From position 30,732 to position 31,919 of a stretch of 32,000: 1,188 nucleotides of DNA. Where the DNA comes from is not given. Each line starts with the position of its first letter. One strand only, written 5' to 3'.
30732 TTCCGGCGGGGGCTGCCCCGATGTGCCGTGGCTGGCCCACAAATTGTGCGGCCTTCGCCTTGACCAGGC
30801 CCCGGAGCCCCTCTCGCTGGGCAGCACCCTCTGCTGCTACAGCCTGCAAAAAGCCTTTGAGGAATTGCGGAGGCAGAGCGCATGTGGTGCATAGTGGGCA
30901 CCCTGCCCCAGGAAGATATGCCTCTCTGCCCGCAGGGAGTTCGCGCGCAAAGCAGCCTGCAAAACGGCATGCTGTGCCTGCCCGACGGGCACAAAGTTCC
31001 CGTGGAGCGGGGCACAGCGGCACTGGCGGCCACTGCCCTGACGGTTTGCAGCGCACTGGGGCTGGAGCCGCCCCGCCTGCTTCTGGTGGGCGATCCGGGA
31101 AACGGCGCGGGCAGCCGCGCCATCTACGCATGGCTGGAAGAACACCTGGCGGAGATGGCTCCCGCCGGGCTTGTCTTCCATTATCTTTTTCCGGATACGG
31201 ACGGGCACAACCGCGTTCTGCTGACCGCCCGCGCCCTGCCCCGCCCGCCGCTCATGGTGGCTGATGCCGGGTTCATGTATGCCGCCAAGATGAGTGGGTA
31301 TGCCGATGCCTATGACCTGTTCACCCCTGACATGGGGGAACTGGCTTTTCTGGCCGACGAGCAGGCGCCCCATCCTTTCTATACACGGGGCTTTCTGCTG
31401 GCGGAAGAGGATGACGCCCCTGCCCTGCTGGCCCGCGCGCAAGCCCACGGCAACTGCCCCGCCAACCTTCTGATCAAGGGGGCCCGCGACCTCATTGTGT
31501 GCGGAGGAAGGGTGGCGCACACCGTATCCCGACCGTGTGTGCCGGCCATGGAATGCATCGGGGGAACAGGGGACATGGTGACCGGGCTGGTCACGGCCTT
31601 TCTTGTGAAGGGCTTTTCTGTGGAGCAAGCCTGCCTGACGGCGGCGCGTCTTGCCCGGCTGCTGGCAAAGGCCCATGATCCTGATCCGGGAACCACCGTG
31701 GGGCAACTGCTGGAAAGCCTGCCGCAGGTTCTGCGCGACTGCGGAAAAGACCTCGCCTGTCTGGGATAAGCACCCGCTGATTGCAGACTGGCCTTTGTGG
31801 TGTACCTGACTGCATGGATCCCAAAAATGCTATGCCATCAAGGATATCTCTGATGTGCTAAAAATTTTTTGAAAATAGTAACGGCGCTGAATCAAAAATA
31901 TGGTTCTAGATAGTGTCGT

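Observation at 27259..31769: Selenoprotein client genes and putative selenium-supply genes co-localised in about 4.5 kb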

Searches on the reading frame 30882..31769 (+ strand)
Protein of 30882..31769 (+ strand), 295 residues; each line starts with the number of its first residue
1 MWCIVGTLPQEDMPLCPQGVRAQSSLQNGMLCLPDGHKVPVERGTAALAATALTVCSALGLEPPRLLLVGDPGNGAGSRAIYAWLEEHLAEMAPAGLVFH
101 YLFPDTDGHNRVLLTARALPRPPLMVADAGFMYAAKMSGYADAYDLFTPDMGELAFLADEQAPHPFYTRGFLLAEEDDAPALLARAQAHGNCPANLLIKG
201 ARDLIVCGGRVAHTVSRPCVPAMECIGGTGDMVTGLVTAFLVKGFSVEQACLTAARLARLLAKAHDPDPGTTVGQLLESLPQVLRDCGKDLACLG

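Call 3: search_protein_families(library=ncbifam, proteins=[window:30882-31769:+], max_evalue=0.01)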
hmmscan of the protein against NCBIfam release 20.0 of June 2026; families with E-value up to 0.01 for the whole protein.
window:30882-31769:+ (295 aa): 4 families
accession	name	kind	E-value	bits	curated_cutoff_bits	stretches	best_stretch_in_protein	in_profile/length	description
TIGR00196.1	yjeF_cterm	hypoth_equivalog_domain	3.2e-06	26.7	129.85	1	125-257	128-245/277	NAD(P)H-hydrate dehydratase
NF006830.1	PRK09355.1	equivalog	9.4e-05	21.9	180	1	151-282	121-249/263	hydroxyethylthiazole kinase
NF005491.0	PRK07105.1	equivalog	0.0034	16.7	231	0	228-255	220-247/286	pyridoxamine kinase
NF004398.0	PRK05756.1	equivalog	0.005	16.2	292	0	199-265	191-258/287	pyridoxal kinase PdxY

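Call 4: search_protein_families(library=pfam, proteins=[window:30882-31769:+], max_evalue=0.01)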
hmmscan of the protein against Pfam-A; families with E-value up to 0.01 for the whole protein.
window:30882-31769:+ (295 aa): 2 families
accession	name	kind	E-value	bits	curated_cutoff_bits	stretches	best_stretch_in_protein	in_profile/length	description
PF01256.23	Carb_kinase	-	3.8e-06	27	27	1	122-271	94-229/242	NAD(P)H-hydrate dehydratase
PF00294.29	PfkB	-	0.001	18.9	25.8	1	142-265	182-293/302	pfkB family carbohydrate kinase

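Call 33: find_homologous_proteins(query=window:30882-31769:+, max_evalue=0.001)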
Query window:30882-31769:+ (295 aa): 3856 proteins with E <= 0.001 among 8000 candidates; the best 120 are listed.
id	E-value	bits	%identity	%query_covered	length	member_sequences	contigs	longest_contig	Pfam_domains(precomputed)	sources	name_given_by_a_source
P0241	3.0e-189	646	97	100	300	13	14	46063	PF01256.23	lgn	-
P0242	2.0e-130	453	69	97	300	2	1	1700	PF01256.23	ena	-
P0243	1.1e-129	450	69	97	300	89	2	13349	PF01256.23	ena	-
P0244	1.1e-129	450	70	97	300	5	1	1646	PF01256.23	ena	-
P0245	2.5e-129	449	69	97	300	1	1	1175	PF01256.23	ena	-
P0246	2.9e-129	449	69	97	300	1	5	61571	PF01256.23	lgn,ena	-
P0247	3.2e-129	449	69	97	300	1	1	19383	PF01256.23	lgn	-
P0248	3.7e-129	448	69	97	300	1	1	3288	PF01256.23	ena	-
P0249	3.8e-129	448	70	97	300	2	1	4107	PF01256.23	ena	-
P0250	4.2e-129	448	69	97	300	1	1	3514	PF01256.23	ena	-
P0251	7.2e-129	448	69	97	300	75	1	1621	PF01256.23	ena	-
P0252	7.8e-129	447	69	96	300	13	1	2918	PF01256.23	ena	-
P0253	8.0e-129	447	69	97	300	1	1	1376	PF01256.23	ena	-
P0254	1.0e-128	447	69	97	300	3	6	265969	PF01256.23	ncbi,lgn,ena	-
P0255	1.1e-128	447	69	97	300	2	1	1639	PF01256.23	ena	-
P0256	1.3e-128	447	69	97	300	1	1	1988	PF01256.23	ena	-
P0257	1.4e-128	447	69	99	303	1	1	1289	PF01256.23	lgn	-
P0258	1.6e-128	446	69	97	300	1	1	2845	PF01256.23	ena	-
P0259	1.7e-128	446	68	97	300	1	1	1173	PF01256.23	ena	-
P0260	2.2e-128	446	70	97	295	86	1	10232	PF01256.23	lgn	-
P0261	2.9e-128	446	69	97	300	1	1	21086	PF01256.23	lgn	-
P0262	3.1e-128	445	69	99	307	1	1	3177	PF01256.23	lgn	-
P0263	3.4e-128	445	69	97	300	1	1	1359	PF01256.23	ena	-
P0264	9.5e-128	444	69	97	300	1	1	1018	PF01256.23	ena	-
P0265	1.3e-127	443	68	97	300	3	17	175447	PF01256.23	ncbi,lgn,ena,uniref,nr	ncbi:NAD(P)H-hydrate dehydratase [uncultured Desulfovibrio sp.]|uniref:NAD(P)H-hydrate dehydratase n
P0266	1.4e-127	443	68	97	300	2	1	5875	PF01256.23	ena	-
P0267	1.5e-127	443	68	97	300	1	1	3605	PF01256.23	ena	-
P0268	1.8e-127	443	69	97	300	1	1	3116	PF01256.23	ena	-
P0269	2.4e-127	443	68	97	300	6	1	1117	PF01256.23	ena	-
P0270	2.5e-127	442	66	99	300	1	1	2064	PF01256.23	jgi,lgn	jgi:hypothetical protein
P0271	2.9e-127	442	68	97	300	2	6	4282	PF01256.23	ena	-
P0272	3.6e-127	442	68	97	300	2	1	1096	PF01256.23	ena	-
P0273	4.2e-127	442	69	97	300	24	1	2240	PF01256.23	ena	-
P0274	4.5e-127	442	68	100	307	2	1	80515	PF01256.23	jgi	-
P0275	7.9e-127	441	69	97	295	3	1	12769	PF01256.23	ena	-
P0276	8.4e-127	441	68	97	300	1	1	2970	PF01256.23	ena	-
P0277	8.9e-127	441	69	99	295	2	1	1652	PF01256.23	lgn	-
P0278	1.5e-126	440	68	97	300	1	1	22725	PF01256.23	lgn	-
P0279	1.8e-126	440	68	97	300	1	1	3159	PF01256.23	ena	-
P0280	1.8e-126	440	68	97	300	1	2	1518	PF01256.23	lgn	-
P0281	3.4e-126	439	68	97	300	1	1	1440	PF01256.23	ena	-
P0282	3.6e-126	439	68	100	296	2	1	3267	PF01256.23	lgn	-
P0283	3.9e-126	439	68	97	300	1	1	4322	PF01256.23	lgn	-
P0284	6.6e-125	435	69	97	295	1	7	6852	PF01256.23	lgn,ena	-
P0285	1.3e-124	434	67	99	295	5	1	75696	PF01256.23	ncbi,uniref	ncbi:MAG: NAD(P)H-hydrate dehydratase [Desulfovibrio sp.]|uniref:NAD(P)H-hydrate dehydratase n=1 Tax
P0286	1.4e-124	433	67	97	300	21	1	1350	PF01256.23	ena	-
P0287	3.8e-124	432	67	97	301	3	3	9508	PF01256.23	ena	-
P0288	5.9e-124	431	67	97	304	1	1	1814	PF01256.23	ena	-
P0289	1.2e-123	430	67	96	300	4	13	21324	PF01256.23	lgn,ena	-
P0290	1.4e-123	430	68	99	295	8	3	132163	PF01256.23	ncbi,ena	-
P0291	4.7e-123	428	67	96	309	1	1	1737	PF01256.23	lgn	-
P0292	7.3e-123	428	66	97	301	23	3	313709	PF01256.23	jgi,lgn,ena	-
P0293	9.7e-123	427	66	96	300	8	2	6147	PF01256.23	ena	-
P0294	1.0e-122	427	67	96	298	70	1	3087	PF01256.23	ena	-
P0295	1.8e-122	427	66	97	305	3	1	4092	PF01256.23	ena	-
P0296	1.1e-120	421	64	96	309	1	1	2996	PF01256.23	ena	-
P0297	2.0e-120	420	66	96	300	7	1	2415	PF01256.23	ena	-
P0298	7.6e-120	418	64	96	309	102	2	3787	PF01256.23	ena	-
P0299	4.0e-119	416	64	96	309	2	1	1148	PF01256.23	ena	-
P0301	8.5e-119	414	69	93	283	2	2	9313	PF01256.23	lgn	-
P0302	1.6e-118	414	64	96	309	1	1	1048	PF01256.23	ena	-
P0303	1.9e-118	413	63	96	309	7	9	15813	PF01256.23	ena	-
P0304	3.2e-118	413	63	98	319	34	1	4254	PF01256.23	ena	-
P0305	4.6e-118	412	65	99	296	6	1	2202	PF01256.23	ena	-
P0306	5.2e-118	412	64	99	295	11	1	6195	PF01256.23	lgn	-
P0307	9.9e-118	411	63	96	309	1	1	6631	PF01256.23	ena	-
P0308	2.5e-117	410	68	95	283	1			PF01256.23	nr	nr:NAD(P)H-hydrate dehydratase [Desulfovibrio intestinalis]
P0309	2.7e-117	410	67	96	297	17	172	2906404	PF01256.23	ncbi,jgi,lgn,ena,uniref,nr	ncbi:NAD(P)H-hydrate dehydratase [Desulfovibrio legallii]|uniref:Sugar kinase n=1 Tax=Desulfovibrio 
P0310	3.7e-117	409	63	96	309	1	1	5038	PF01256.23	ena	-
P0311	5.0e-117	409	68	95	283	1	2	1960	PF01256.23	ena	-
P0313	9.1e-117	408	63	96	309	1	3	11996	PF01256.23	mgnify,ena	mgnify:CR=1 FL=1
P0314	1.2e-116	407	63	96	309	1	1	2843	PF01256.23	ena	-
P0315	1.4e-116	407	63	96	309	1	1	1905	PF01256.23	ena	-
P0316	1.4e-116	407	63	96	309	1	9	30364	PF01256.23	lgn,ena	-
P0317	1.4e-116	407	63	96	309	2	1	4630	PF01256.23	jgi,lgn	jgi:ADP-dependent NAD(P)H-hydrate dehydratase / NAD(P)H-hydrate epimerase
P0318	1.5e-116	407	67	95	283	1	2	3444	PF01256.23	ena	-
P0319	3.3e-116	406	65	97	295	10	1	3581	PF01256.23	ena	-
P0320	3.4e-116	406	63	96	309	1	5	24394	PF01256.23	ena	-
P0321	4.5e-116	406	63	96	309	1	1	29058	PF01256.23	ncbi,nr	ncbi:MAG: sugar kinase [Deltaproteobacteria bacterium]|nr:sugar kinase [Deltaproteobacteria bacteriu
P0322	1.9e-115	403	63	96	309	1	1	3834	PF01256.23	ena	-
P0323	2.3e-115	403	66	96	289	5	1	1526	PF01256.23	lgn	-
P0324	4.7e-115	402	63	96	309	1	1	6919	PF01256.23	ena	-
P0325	1.0e-114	401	64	99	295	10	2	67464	PF01256.23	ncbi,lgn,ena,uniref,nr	ncbi:NAD(P)H-hydrate dehydratase [Desulfovibrio sp.]|uniref:NAD(P)H-hydrate dehydratase n=1 Tax=Desu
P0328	8.6e-113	395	71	83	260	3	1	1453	PF01256.23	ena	-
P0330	4.1e-112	393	64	100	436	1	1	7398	PF01256.23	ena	-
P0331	5.7e-112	392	64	100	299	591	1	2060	PF01256.23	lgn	-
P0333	6.4e-112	392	64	100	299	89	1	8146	PF01256.23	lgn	-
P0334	9.9e-112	391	61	99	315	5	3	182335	PF01256.23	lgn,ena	-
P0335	1.3e-111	391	61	97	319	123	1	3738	PF01256.23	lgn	-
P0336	3.4e-111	390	64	97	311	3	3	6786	PF01256.23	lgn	-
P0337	8.3e-111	388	63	100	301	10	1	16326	PF01256.23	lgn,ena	-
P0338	1.0e-110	388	97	61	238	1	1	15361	PF01256.23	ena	-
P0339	1.1e-110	388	64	100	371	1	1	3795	PF01256.23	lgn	-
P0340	1.4e-110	387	63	99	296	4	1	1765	PF01256.23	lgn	-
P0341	1.5e-110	387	63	100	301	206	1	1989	PF01256.23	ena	-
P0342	1.8e-110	387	61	97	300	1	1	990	PF01256.23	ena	-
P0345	1.0e-108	381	63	100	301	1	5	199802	PF01256.23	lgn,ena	-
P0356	1.3e-106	374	58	100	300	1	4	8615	PF01256.23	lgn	-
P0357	1.6e-106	374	61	97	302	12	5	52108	PF01256.23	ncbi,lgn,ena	-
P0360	1.4e-105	371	59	99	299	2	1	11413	PF01256.23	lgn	-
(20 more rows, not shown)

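Call 34: find_encoding_contigs(protein=P0334, flank=10000, max_places=1)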
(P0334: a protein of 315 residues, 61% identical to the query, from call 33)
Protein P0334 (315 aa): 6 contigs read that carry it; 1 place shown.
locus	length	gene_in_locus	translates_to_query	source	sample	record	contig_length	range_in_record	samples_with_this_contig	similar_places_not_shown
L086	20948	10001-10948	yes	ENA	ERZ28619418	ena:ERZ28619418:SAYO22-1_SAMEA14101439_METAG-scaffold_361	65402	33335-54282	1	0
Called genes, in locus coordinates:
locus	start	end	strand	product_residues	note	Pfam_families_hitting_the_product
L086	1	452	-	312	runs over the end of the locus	PF13623:SurA_N_2, PF13624:SurA_N_3, PF09312:SurA_N, PF13145:Rotamase_2, PF00639:Rotamase, PF13616:Rotamase_3 (weak)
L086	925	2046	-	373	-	PF13623:SurA_N_2 (faint), PF13624:SurA_N_3 (weak)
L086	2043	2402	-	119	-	PF04237:YjbR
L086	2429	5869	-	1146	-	PF17757:UvrB_inter, PF02559:CarD_TRCF_RID, PF00270:DEAD, PF04851:ResIII, PF22590:Cas3-like_C_2 (faint), PF00271:Helicase_C, PF03461:TRCF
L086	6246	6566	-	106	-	PF01521:Fe-S_biosyn (weak)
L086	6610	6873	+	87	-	-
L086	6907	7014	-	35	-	-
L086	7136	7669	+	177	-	PF00156:Pribosyltran, PF14681:UPRTase (weak)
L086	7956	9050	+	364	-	PF04143:Sulf_transp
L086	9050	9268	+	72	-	PF01206:TusA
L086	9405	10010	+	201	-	PF11823:Se_S_carrier, PF26554:DUF8182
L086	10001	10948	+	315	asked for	PF01256:Carb_kinase (weak)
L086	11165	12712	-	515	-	PF03706:LPG_synthase_TM (weak)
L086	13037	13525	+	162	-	PF03449:GreA_GreB_N, PF01272:GreA_GreB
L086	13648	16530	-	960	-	PF13641:Glyco_tranf_2_3 (faint), PF00535:Glycos_transf_2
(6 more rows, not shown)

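Call 35: find_encoding_contigs(protein=P0345, flank=10000, max_places=1)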
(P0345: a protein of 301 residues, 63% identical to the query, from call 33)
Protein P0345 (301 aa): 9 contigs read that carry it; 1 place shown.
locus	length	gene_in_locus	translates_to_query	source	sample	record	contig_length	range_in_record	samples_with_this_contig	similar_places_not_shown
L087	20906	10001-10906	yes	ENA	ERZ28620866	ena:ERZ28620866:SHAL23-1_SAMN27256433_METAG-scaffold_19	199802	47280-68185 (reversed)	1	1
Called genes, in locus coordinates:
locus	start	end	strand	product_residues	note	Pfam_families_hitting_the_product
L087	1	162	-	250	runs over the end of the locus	PF11967:RecO_N, PF02565:RecO_C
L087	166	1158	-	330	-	PF13413:HTH_25, PF13560:HTH_31, PF13464:RodZ_C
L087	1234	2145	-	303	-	PF13623:SurA_N_2, PF13624:SurA_N_3, PF09312:SurA_N, PF13145:Rotamase_2, PF00639:Rotamase, PF13616:Rotamase_3 (weak)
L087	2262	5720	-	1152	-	PF17757:UvrB_inter, PF02559:CarD_TRCF_RID, PF00270:DEAD, PF04851:ResIII, PF00271:Helicase_C, PF03461:TRCF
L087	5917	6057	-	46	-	-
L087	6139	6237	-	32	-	-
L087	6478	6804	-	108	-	PF01521:Fe-S_biosyn (weak)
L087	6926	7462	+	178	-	PF00156:Pribosyltran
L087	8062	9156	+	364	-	PF04143:Sulf_transp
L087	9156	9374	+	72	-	PF01206:TusA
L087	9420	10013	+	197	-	PF11823:Se_S_carrier, PF26554:DUF8182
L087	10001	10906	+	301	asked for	PF01256:Carb_kinase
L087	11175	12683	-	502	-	PF01970:TctA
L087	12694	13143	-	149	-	PF07331:TctB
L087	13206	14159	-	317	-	PF03401:TctC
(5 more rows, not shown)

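Call 36: find_encoding_contigs(protein=P0357, flank=10000, max_places=1)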
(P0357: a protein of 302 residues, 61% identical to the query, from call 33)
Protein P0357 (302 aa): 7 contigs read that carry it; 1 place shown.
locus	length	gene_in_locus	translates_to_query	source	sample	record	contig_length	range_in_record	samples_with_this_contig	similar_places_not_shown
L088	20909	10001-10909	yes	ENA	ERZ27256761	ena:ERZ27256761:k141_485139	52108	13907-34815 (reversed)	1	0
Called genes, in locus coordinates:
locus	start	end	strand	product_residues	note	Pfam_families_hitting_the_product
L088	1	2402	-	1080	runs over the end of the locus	PF25596:CPSase_L_D1, PF02786:CPSase_L_D2, PF02787:CPSase_L_D3, PF25596:CPSase_L_D1, PF02222:ATP-grasp (weak), PF02786:CPSase_L_D2, PF15632:ATPgrasp_Ter, PF02142:MGS, +2 more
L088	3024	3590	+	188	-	PF04879:Molybdop_Fe4S4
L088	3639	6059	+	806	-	PF00384:Molybdopterin, PF01568:Molydop_binding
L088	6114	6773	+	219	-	PF12838:Fer4_7 (faint), PF13247:Fer4_11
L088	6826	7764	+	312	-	PF24859:FdhE_central (weak)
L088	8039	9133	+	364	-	PF04143:Sulf_transp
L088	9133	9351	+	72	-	PF01206:TusA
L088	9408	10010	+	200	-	PF11823:Se_S_carrier, PF26554:DUF8182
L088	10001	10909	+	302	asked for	PF01256:Carb_kinase (weak)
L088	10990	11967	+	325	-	PF00586:AIRS, PF02769:AIRS_C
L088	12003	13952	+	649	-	PF00009:GTP_EFTU, PF03144:GTP_EFTU_D2, PF25461:Beta-barrel_SelB, PF09106:WHD_2nd_SelB (weak), PF09107:WHD_3rd_SelB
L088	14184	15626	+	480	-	PF03841:SelA, PF01053:Cys_Met_Meta_PP (weak)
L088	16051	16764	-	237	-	PF00081:Sod_Fe_N, PF02777:Sod_Fe_C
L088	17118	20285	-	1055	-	PF01627:Hpt, PF02895:H-kinase_dim, PF02518:HATPase_c, PF01584:CheW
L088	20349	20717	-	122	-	PF00072:Response_reg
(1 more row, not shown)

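Call 39: find_related_loci(query=A2, collection=metagenome_contigs, flank=10000)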
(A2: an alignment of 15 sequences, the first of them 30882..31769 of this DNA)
Query A2 (295 aa) in metagenome_contigs; peptide patterns used: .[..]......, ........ (x = any residue, [..] = any of these).
600 stretches matched a pattern (row limit reached: there are more); 460 encode a relative of the query (tblastn E <= 1e-3); the best 80 are kept; 80 distinct loci.
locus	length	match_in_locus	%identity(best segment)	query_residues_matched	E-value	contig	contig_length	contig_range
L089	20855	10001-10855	69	1-285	3e-120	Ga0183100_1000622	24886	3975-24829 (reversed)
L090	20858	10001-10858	66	1-286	1e-119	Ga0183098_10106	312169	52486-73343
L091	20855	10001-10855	69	1-285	2e-119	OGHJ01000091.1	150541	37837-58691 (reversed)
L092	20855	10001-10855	69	1-285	1e-119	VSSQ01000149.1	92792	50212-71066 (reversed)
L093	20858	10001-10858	66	1-286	2e-118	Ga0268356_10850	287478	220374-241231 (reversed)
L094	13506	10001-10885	68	1-294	6e-114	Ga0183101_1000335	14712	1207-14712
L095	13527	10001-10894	62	1-285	5e-108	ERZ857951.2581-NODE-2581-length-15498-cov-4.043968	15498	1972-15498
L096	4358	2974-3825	67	1-284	3e-106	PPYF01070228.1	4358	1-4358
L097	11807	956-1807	67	1-284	1e-105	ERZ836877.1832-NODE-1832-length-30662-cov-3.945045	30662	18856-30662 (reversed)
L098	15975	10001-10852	67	1-284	1e-105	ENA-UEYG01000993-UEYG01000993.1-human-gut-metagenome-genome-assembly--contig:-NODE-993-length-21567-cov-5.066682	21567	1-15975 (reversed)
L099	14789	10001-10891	64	1-295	2e-102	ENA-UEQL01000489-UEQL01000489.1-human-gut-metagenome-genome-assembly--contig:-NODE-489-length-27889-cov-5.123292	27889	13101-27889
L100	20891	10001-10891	64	1-295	2e-102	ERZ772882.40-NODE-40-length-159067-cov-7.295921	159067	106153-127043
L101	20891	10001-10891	64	1-295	2e-102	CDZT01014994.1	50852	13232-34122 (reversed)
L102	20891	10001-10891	64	1-295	2e-102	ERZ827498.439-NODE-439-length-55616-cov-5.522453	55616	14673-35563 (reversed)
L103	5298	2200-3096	63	1-295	8e-102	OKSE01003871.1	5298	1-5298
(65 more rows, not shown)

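Call 42: search_solved_structures(query=A2, max_evalue=0.01, show_alignments=2)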
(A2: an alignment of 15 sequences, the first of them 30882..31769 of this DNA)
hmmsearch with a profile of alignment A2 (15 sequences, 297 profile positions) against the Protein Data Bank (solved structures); distinct sequences matched with E-value up to 0.01: 3.
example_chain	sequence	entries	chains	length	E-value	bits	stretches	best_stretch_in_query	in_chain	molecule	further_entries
3dzv_A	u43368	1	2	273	1.2e-06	31.3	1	175-262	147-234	4-methyl-5-(beta-hydroxyethyl)thiazole kinase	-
2ax3_A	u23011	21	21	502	0.00047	22.8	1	204-288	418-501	hypothetical protein TM0922 | Bifunctional NAD(P)H-hydrate repair enzyme Nnr | Putative uncharacterized protein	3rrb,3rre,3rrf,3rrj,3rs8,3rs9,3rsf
4rbv_A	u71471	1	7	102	0.0068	19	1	219-277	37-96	Propanediol utilization protein PduA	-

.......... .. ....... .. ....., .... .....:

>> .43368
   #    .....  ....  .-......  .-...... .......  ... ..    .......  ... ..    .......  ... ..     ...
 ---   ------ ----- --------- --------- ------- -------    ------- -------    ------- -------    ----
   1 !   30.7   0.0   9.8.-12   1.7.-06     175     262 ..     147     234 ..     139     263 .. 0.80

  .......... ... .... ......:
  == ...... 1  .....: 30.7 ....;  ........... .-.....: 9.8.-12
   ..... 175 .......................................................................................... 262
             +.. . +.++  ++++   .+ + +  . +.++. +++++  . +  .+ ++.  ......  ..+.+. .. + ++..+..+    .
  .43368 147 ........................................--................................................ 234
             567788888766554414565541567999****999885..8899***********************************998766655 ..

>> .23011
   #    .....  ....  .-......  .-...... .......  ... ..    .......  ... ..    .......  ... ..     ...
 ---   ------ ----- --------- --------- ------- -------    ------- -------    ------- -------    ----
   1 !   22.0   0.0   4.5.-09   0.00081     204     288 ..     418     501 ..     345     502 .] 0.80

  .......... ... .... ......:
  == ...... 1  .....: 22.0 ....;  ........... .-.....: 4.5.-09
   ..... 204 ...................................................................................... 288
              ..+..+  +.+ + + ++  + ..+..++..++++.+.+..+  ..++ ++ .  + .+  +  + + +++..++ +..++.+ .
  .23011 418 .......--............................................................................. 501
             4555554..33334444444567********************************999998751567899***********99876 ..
